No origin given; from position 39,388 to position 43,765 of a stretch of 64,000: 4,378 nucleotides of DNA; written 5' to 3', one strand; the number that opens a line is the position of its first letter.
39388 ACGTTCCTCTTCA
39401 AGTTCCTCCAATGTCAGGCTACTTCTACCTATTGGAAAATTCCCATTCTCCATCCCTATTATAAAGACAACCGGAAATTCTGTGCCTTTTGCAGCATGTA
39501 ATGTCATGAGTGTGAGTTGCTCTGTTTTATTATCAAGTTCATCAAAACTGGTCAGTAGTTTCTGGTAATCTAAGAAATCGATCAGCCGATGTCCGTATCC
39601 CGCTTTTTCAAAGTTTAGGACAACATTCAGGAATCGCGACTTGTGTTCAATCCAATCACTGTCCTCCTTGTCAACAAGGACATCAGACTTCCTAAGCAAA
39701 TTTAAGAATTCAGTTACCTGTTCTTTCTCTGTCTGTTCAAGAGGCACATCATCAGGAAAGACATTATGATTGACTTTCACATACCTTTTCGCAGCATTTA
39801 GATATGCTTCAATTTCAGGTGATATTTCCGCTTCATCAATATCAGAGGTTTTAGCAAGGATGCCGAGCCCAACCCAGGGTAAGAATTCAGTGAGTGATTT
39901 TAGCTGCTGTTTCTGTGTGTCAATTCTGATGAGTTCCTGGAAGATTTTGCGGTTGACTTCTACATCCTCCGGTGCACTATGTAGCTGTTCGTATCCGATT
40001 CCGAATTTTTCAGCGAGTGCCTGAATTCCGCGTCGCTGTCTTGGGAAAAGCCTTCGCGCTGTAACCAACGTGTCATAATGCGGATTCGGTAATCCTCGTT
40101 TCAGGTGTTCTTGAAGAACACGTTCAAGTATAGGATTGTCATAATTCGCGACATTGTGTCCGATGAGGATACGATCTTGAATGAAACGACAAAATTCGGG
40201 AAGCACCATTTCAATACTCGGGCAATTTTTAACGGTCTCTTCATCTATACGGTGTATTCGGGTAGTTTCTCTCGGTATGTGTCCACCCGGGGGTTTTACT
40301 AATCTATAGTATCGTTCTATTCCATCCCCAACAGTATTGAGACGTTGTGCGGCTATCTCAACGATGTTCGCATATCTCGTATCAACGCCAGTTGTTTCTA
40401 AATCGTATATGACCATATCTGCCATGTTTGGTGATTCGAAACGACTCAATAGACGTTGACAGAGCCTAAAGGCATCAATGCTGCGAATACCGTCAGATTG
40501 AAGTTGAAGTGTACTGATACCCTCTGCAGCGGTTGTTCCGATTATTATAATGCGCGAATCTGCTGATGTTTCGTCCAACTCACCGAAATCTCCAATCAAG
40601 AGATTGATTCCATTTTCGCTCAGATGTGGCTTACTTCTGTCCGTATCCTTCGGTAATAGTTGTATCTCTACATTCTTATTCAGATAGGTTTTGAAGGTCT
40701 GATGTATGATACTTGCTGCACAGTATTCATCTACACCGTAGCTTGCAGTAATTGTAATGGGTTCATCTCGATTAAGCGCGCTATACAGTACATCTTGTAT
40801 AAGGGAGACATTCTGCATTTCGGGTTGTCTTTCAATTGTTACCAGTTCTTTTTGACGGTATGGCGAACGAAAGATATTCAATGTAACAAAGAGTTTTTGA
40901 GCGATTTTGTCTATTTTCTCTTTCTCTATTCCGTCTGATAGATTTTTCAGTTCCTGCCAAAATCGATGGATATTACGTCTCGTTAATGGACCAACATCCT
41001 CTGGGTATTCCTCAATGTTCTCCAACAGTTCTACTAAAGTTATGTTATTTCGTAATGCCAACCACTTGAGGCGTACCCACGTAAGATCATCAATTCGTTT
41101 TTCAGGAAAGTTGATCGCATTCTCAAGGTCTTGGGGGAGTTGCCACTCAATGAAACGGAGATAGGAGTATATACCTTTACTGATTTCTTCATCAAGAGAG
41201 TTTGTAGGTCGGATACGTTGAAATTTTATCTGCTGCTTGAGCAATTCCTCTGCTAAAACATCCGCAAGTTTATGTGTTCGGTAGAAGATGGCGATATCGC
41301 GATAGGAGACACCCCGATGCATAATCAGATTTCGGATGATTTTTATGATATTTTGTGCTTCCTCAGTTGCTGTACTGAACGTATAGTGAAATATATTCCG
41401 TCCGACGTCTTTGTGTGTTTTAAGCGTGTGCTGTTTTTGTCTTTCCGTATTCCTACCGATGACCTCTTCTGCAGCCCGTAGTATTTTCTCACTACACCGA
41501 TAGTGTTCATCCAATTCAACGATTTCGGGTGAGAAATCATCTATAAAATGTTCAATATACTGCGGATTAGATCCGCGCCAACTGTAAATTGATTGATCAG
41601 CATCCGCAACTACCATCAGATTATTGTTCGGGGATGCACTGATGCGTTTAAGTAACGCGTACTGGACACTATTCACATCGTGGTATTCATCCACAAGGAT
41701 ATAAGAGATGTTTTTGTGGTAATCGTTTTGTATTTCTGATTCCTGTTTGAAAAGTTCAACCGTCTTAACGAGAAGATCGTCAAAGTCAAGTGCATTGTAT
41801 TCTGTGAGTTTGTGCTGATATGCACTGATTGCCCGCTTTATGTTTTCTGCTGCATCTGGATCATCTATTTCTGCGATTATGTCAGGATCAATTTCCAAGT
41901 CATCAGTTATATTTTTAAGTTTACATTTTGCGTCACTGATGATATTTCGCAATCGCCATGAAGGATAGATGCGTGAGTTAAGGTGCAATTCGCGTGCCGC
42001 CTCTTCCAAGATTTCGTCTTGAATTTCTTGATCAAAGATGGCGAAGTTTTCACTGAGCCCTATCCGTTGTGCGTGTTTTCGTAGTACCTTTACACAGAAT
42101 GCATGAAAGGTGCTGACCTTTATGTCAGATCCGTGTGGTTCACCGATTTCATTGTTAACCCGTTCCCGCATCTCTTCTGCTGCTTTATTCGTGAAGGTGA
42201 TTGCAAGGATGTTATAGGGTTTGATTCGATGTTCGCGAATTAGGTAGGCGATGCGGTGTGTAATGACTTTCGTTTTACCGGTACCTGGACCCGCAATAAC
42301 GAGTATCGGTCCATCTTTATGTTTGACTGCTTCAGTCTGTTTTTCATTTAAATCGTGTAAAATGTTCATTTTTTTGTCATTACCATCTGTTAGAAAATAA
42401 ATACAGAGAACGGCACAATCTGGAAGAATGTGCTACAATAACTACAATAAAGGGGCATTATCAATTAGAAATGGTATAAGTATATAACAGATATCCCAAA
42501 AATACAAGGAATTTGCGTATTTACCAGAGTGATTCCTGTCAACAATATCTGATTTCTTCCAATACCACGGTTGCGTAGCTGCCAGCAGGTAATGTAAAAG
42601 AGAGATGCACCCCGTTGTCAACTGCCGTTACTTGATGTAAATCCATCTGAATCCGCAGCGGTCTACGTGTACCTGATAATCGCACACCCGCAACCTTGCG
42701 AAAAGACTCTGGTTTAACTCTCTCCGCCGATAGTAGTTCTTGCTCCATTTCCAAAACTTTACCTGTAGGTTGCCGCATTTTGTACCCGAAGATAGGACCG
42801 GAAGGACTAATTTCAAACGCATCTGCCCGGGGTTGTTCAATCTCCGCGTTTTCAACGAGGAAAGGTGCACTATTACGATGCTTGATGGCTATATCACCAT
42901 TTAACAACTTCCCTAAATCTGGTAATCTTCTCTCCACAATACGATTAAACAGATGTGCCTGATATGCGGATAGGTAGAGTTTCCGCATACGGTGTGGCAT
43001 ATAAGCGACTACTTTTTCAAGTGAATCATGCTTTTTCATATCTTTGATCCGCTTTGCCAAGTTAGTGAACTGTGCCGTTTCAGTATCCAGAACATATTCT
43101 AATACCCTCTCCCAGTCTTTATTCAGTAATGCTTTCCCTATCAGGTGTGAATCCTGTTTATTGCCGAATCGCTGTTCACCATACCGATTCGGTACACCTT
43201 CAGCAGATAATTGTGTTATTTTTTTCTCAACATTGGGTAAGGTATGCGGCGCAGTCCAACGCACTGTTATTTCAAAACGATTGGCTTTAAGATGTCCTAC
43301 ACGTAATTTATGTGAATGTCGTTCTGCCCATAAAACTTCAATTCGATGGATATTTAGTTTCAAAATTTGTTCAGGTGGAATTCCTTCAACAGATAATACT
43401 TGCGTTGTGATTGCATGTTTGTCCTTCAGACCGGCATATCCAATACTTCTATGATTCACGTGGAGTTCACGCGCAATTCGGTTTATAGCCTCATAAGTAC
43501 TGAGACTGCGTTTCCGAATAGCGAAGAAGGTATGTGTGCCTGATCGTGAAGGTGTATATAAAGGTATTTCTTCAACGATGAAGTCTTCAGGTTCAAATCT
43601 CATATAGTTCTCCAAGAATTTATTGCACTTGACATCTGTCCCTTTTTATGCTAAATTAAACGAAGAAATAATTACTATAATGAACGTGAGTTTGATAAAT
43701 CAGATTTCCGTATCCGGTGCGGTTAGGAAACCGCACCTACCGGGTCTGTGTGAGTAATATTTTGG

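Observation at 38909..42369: UvrD/PcrA-like helicase with an embedded DnaQ-type DEDDh exonuclease domain, followed by a small 3-TM membrane protein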

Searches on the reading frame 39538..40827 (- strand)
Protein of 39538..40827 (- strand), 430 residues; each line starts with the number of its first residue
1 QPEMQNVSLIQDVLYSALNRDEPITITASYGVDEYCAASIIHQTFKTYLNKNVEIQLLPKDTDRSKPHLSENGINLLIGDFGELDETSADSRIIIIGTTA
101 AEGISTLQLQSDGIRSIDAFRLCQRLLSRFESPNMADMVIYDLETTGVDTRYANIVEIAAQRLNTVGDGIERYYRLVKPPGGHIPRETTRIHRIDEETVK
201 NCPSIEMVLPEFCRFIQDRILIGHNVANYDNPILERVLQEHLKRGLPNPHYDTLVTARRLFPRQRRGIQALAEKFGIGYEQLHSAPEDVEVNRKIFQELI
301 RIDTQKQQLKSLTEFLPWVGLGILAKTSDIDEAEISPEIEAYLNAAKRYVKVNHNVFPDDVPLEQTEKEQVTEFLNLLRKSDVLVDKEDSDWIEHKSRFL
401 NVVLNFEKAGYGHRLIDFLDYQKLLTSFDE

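Call 49: search_dna_similar(query=window:39538-40827:-, collection=plasmids, mode=protein, max_rows=10)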
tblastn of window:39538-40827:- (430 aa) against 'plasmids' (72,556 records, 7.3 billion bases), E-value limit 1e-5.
Records with a match: 147; places in all: 155; records where one place covers at least 80% of the query: 0.
Best place of each record, by identity: <60% 147.
By first word of the organism name: Thermus 21; Paracoccus 20; Clostridioides 19; Clostridium 11; Cupriavidus 6; Priestia 5; Corynebacterium 4; Lactococcus 3; Marivivens 2; Bacillus 2; and 45 more.
By predicted mobility (MOB-suite, as given by PLSDB): non-mobilizable 131; mobilizable 10; conjugative 6.
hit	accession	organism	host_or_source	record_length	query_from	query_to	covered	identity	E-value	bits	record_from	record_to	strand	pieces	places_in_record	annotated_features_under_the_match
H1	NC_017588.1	Thermus thermophilus JL-18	-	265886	139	344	48%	31.3%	9e-9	66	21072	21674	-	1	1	RecQ family ATP-dependent DNA helicase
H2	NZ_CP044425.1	Paracoccus pantotrophus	cell culture,denitrifying, ...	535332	111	300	44%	33.3%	2e-11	74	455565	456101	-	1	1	exonuclease domain-containing protein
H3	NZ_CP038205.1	Paracoccus pantotrophus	single cell,soil associated with ...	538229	111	300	44%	33.3%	2e-11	74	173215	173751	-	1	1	exonuclease domain-containing protein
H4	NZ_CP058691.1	Paracoccus pantotrophus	pure culture,sewage sludge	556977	111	300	44%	33.3%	2e-11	74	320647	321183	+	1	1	exonuclease domain-containing protein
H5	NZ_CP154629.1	Acetoanaerobium noterae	cell culture,Sludge of a digestion ...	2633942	126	328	47%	30.5%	1e-10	71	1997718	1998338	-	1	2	none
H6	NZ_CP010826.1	Thermus aquaticus Y51MC23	-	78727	138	324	43%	32.7%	1e-8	65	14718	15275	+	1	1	RecQ family ATP-dependent DNA helicase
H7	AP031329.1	Thermus thermophilus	-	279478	139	323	43%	32.7%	4e-9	67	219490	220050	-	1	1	hypothetical protein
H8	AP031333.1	Thermus thermophilus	-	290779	139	323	43%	32.7%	4e-9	67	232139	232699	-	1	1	hypothetical protein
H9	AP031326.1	Thermus thermophilus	-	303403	139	323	43%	32.7%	4e-9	67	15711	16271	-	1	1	hypothetical protein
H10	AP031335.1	Thermus thermophilus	-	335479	139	323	43%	32.7%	4e-9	67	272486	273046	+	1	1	hypothetical protein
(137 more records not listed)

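Call 50: search_dna_similar(query=window:39538-40827:-, collection=phages, mode=protein, max_rows=10)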
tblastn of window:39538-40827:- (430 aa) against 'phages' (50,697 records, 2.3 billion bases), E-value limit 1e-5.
Records with a match: 113; places in all: 113; records where one place covers at least 80% of the query: 0.
Best place of each record, by identity: <60% 113.
By first word of the organism name: Flavobacterium 30; Clostridium 20; Bacteriophage 17; Paenibacillus 13; Listeria 6; Clostridioides 4; Bacillus 4; Ralstonia 4; Campylobacter 3; Wolbachia 3; and 7 more.
By host as written in the record: - 24; Flavobacterium psychrophilum 950106-1/1 13; Paenibacillus larvae 11; Clostridium difficile 8; Listeria monocytogenes 6; Flavobacterium psychrophilum FPS-F15 6; Bacillus subtilis 3; Flavobacterium psychrophilum 020612-2/1 3; and 33 more.
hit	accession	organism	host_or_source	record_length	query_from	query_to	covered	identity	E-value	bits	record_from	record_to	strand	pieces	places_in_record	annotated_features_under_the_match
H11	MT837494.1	Bacteriophage sp.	human fecal samples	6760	137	353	50%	28.6%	4e-15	84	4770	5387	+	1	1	record has no annotation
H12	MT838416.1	Bacteriophage sp.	human fecal samples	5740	137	353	50%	28.6%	6e-15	83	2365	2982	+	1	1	record has no annotation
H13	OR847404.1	Listeria phage LM 4-11-1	Listeria monocytogenes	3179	131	292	38%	36.5%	2e-16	88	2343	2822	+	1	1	record has no annotation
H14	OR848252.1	Listeria phage LM 4-14-1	Listeria monocytogenes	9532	131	291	37%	36.7%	2e-16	87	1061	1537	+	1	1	record has no annotation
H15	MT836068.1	Bacteriophage sp.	human fecal samples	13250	128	299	40%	32.9%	7e-17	89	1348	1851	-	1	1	record has no annotation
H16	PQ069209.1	Clostridium phage Makh22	Clostridium sp.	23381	121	296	41%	31.7%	2e-10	69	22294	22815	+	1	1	DNA polymerase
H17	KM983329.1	Clostridium phage phiCT9441A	Clostridium tetani ATCC 9441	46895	121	296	41%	31.7%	2e-10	69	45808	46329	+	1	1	DNA polymerase III subunit epsilon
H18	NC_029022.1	Clostridium phage phiCT9441A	Clostridium tetani ATCC 9441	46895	121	296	41%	31.7%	2e-10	69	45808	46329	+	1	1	DNA polymerase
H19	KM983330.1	Clostridium phage phiCT19406A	Clostridium tetani ATCC 19406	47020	121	296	41%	31.7%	2e-10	69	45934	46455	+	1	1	DNA polymerase III subunit epsilon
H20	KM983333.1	Clostridium phage phiCTC2A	Clostridium tetani C2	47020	121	296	41%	31.7%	2e-10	69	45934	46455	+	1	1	DNA polymerase III subunit epsilon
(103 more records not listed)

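Call 54: predict_structure(alignment_id=A4)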
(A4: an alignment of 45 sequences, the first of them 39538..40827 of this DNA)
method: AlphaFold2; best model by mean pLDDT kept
length: 430 residues; sequences in the alignment: 45
mean_pLDDT: 88.7   pTM: 0.81
mean pLDDT of the five models: 88.7, 87.6, 86.9, 86.7, 86.0
residues with pLDDT >= 90: 261; 70-90: 143; 50-70: 20; < 50: 6
segments of 3 or more residues with pLDDT < 50: 427-430
pLDDT, mean of each block of 10 residues (from residue 1): 69 92 94 94 94 90 71 92 78 90 78 87 91 90 96 97 92 97 94 94 97 97 96 97 95 92 88 92 89 95 88 94 89 83 93 73 83 92 86 85 86 82 61
secondary structure, 60 per line:
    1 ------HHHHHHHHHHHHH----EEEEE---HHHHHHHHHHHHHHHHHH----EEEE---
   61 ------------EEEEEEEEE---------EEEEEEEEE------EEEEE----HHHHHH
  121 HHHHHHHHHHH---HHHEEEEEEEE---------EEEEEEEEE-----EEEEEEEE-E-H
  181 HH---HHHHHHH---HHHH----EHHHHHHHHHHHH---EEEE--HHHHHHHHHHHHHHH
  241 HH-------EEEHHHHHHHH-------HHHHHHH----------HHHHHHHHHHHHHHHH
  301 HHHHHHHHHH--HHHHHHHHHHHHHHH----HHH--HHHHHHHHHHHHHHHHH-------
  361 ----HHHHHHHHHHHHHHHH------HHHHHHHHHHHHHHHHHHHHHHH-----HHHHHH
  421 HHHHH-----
elements in order: H7-19 E24-28 H32-49 E54-57 E73-81 E91-99 E106-110 H115-131 E138-145 E155-163 E169-176 H186-192 H196-199 H205-216 E220-223 H226-242 E250-252 H253-260 H268-274 H285-310 H313-327 H337-353 H365-380 H387-409 H415-425

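Call 57: fold_search(model_id=the predicted structure, library=pdb)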
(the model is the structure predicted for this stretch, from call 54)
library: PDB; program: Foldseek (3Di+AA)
matches with E <= 10: 842; with E <= 0.001: 192
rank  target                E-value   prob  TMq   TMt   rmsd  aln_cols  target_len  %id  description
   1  9qrn_A                3.5e-12  1.00  0.36  0.14  22.5       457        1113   16  DNA polymerase without DNA or inhibitor (released 2025-09-24)
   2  2p1j_B                6.1e-12  1.00  0.32  0.76  14.3       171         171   32  Crystal structure of a polC-type DNA polymerase III exonuclease domain from Thermotoga maritima (released 2007-03-20)
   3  9qpc_A                2.2e-11  1.00  0.36  0.13  22.2       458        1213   16  DNA polymerase with inhibitor (released 2025-09-24)
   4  8h2f                  2.9e-11  1.00  0.36  0.87   2.3       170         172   22  Crystal structure of DnaQ domain in complex witn TMP of Streptococcus thermophilus strain DGCC 7710 (released 2023-09-13)
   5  2p1j_A                3.2e-11  1.00  0.32  0.81  13.6       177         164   30  Crystal structure of a polC-type DNA polymerase III exonuclease domain from Thermotoga maritima (released 2007-03-20)
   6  8h18                  5.1e-11  1.00  0.35  0.82   3.3       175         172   23  Crystal structure of DnaQ domain of Streptococcus thermophilus strain DGCC 7710 (released 2023-09-13)
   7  2ido_A                1.1e-10  1.00  0.34  0.83   2.3       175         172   25  Structure of the E. coli Pol III epsilon-Hot proofreading complex (released 2006-11-14)
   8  2gui                  2.0e-10  1.00  0.35  0.84   1.7       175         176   24  Structure and Function of Cyclized Versions of the Proofreading Exonuclease Subunit of E. coli DNA Polymerase III (released 2007-03-13)
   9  1j53                  3.0e-10  1.00  0.35  0.84   2.3       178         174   25  Structure of the N-terminal Exonuclease Domain of the Epsilon Subunit of E.coli DNA Polymerase III at pH 8.5 (released 2002-10-16)
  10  2ido_C                4.7e-10  1.00  0.35  0.82   2.5       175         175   24  Structure of the E. coli Pol III epsilon-Hot proofreading complex (released 2006-11-14)
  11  8zef_A                2.0e-09  1.00  0.36  0.18  13.3       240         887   22  Crystal structure of Staphylococcus aureus DinG protein in complex with ssDNA and Ca2+ (released 2025-05-21)
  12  4fzx_C                2.4e-09  1.00  0.33  0.83   3.2       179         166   24  Exonuclease X in complex with 3' overhanging duplex DNA (released 2013-07-03)
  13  9ii8_A                2.4e-09  1.00  0.36  0.18  11.9       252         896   19  Crystal structure of Staphylococcus aureus DinG protein in complex with ssDNA (released 2025-06-25)
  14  5fkv_D                3.3e-09  1.00  0.35  0.66   2.3       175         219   24  cryo-EM structure of the E. coli replicative DNA polymerase complex bound to DNA (DNA polymerase III alpha, beta, epsi (released 2015-11-25)
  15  9mrd_A                5.9e-09  1.00  0.32  0.71   4.0       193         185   26  Crystal Structure of TREX1 Homolog Plex9.1 bound to ssDNA (released 2025-01-15)
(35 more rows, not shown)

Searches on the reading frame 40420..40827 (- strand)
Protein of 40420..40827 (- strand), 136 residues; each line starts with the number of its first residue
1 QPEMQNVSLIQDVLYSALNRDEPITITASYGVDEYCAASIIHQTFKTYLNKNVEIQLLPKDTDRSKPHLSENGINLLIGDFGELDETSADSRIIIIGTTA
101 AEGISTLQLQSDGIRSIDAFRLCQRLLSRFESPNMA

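Call 70: search_solved_structures(query=A5, max_evalue=10, show_alignments=2)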
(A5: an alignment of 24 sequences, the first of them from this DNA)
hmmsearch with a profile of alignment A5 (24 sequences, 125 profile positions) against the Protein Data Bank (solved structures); distinct sequences matched with E-value up to 10: 6.
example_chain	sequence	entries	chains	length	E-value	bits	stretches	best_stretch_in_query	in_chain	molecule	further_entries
1ir6_A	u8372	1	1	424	0.0018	21.6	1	7-46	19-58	exonuclease RecJ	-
2zxo_A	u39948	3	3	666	0.0053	20.1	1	7-46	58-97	Single-stranded DNA specific exonuclease RecJ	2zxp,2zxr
6wvs_A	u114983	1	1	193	0.023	18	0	9-35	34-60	DeNovoTIM15 hyperstable de novo TIM barrel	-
6yqx_A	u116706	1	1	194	0.13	15.6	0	12-35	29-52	de novo designed TIM barrel DeNovoTIM13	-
7p12_A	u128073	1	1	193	0.21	14.9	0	12-35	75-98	DeNovoTIM13-SB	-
4och_A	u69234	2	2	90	0.62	13.4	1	5-72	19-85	Endonuclease MutS2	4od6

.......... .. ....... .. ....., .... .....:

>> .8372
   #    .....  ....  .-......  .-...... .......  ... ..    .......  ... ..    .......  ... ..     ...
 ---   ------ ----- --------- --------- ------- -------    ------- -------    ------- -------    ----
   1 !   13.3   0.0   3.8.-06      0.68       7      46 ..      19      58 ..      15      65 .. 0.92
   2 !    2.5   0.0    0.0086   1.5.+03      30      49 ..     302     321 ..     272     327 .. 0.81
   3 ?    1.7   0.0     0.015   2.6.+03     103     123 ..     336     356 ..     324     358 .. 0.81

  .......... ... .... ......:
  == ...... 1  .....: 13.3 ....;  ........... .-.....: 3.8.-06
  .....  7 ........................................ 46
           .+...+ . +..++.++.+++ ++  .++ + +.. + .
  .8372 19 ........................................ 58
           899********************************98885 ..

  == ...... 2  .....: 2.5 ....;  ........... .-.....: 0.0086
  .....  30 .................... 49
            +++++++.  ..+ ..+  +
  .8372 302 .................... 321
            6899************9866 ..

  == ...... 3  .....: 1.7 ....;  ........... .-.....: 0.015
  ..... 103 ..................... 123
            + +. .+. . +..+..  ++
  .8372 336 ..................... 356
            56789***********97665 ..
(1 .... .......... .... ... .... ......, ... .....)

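Call 71: search_protein_families(library=pfam, alignment_id=A5, max_evalue=1)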
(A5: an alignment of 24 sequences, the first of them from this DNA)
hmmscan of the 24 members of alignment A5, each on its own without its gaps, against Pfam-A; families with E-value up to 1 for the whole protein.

A. member 1, seq(136 aa): 0 families

B. families by the number of members that match (of 24 scanned): 8 families
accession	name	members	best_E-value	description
PF02780.25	Transketolase_C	1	0.014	Transketolase, C-terminal domain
PF15060.11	PPDFL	1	0.028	Differentiation and proliferation regulator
PF14258.12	DUF4350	1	0.047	Domain of unknown function (DUF4350)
PF13699.11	eCIS_core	1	0.064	eCIS core domain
PF09048.16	Cro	1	0.16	Cro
PF24609.1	IQ_SCN5A_C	1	0.18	SCN5A-like, C-terminal IQ motif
PF17656.6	ChapFlgA_N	1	0.18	FlgA N-terminal domain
PF10691.14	DUF2497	1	0.19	Protein of unknown function (DUF2497)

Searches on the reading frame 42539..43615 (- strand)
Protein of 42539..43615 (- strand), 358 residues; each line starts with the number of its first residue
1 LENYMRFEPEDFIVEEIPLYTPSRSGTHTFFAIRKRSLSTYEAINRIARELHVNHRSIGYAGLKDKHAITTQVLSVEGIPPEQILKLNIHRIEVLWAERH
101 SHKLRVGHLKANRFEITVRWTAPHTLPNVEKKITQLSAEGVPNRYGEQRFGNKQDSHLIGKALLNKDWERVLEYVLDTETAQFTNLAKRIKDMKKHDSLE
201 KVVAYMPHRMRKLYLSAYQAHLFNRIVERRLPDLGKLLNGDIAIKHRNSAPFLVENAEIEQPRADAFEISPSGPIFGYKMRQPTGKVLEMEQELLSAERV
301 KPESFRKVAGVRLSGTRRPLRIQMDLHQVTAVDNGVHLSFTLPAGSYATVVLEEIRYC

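Call 3: search_protein_families(library=pfam, proteins=[window:42539-43615:-], max_evalue=0.01)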
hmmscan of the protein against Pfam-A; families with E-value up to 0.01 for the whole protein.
window:42539-43615:- (358 aa): 1 family
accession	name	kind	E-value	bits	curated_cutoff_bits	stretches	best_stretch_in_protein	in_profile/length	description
PF01142.23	TruD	-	8.1e-95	318.5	27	2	5-185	18-206/412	tRNA pseudouridine synthase D (TruD)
